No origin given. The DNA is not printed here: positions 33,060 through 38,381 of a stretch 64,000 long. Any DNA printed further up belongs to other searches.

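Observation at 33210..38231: Giant 1673-aa protein with an unusual architecture and a non-canonical Walker B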

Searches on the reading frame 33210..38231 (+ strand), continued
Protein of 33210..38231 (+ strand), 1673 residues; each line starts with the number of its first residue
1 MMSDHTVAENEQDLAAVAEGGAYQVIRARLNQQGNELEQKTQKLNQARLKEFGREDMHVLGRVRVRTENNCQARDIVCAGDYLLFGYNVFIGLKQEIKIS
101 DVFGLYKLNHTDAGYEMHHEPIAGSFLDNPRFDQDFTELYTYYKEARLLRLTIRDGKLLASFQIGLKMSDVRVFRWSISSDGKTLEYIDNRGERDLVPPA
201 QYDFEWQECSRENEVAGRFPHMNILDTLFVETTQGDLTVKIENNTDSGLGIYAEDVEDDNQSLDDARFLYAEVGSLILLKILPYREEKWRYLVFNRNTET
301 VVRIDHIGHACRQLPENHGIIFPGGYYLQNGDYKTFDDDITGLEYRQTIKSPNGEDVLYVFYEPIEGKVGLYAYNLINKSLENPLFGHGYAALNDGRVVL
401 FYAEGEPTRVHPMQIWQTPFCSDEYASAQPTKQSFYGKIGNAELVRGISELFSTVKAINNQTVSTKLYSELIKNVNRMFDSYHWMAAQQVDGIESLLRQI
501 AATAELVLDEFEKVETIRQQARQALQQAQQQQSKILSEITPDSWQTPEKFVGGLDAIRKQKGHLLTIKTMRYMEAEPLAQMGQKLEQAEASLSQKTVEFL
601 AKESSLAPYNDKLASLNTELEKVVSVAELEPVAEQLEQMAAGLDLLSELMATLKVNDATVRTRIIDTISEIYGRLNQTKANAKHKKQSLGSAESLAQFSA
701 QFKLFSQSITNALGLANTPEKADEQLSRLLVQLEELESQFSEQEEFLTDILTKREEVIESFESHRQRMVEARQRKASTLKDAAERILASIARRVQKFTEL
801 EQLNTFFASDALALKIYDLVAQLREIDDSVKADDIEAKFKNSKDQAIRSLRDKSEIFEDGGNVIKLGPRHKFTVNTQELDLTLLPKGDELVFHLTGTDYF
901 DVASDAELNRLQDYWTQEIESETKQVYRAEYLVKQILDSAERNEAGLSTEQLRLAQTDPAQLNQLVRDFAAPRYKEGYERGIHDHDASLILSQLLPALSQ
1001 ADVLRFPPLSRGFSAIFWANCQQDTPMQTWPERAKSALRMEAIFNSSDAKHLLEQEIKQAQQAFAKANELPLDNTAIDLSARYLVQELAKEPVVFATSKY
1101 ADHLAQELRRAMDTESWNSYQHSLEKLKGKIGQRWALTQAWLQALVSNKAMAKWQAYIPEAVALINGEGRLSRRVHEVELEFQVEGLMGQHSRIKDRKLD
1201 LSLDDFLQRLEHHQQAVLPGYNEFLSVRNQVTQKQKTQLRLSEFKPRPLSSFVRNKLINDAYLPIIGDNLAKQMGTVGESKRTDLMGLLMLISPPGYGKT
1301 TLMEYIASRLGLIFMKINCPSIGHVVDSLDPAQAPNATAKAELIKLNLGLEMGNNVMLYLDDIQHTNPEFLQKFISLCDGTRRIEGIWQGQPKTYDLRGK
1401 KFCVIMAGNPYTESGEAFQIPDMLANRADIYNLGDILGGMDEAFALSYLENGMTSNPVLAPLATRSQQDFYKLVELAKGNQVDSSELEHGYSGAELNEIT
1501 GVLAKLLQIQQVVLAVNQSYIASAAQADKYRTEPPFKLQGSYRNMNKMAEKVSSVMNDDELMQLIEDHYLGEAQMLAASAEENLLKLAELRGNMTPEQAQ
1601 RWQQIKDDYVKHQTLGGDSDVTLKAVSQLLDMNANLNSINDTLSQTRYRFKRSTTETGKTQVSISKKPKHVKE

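Call 67: get_annotated_region(hit=H3, flank=7000)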
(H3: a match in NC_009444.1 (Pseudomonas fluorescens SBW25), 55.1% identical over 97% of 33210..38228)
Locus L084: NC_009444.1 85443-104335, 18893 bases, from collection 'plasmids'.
description: Pseudomonas fluorescens SBW25 plasmid pQBR103, complete sequence
organism: Pseudomonas fluorescens SBW25 (NCBI taxid 216595)
taxonomy: Bacteria; Pseudomonadota; Gammaproteobacteria; Pseudomonadales; Pseudomonadaceae; Pseudomonas; Pseudomonas fluorescens; Pseudomonas fluorescens SBW25
host: -; source: -; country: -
typing (MOB-suite, as given by PLSDB): non-mobilizable; replicon rep_cluster_1081; mating-pair formation MPF_I
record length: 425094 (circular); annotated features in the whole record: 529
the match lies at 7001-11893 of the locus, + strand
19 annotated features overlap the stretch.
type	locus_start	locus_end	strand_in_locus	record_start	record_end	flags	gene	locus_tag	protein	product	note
CDS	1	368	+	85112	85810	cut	-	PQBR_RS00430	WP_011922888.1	PspA/IM30 family protein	-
CDS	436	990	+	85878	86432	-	-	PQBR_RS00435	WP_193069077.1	rhomboid family intramembrane serine protease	-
CDS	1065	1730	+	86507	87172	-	-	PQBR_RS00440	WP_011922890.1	DUF2491 family protein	-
CDS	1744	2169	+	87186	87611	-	-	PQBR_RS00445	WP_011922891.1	DUF350 domain-containing protein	-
CDS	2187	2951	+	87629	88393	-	-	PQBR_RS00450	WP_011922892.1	DUF1190 domain-containing protein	-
CDS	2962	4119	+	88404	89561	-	-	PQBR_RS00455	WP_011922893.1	glutathionylspermidine synthase family protein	-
CDS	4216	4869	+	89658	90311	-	-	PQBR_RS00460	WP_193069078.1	hypothetical protein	-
CDS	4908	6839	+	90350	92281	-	-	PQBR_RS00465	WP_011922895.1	SPFH domain-containing protein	-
CDS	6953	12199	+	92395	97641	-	-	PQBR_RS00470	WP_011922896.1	DNA repair ATPase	-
CDS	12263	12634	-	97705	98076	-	-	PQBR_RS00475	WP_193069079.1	histone-like nucleoid-structuring protein, MvaT/MvaU family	GO:0071824 - protein-DNA complex organization [Evidence IEA]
CDS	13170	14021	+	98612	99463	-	-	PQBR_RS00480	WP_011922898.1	hypothetical protein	-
CDS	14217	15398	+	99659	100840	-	-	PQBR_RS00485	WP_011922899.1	C2H2-type zinc finger protein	-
CDS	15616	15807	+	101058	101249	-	-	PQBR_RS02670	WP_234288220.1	hypothetical protein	-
CDS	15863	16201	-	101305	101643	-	-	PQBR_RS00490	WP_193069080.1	hypothetical protein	-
CDS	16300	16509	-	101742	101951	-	-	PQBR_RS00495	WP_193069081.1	hypothetical protein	-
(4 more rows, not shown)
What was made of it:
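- The pQBR103 copy sits with PspA, a rhomboid and a glutathionylspermidine synthase (call 67).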

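Call 95: search_protein_families(library=phrogs, proteins=[window:33210-38231:+], max_evalue=0.001)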
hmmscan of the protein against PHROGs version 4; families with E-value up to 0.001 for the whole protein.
window:33210-38231:+ (1673 aa): 1 family
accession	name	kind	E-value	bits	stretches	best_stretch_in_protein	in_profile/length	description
phrog_168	-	DNA, RNA and nucleotide metabolism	0.00063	20.5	0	1287-1369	44-115/314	clamp loader of DNA polymerase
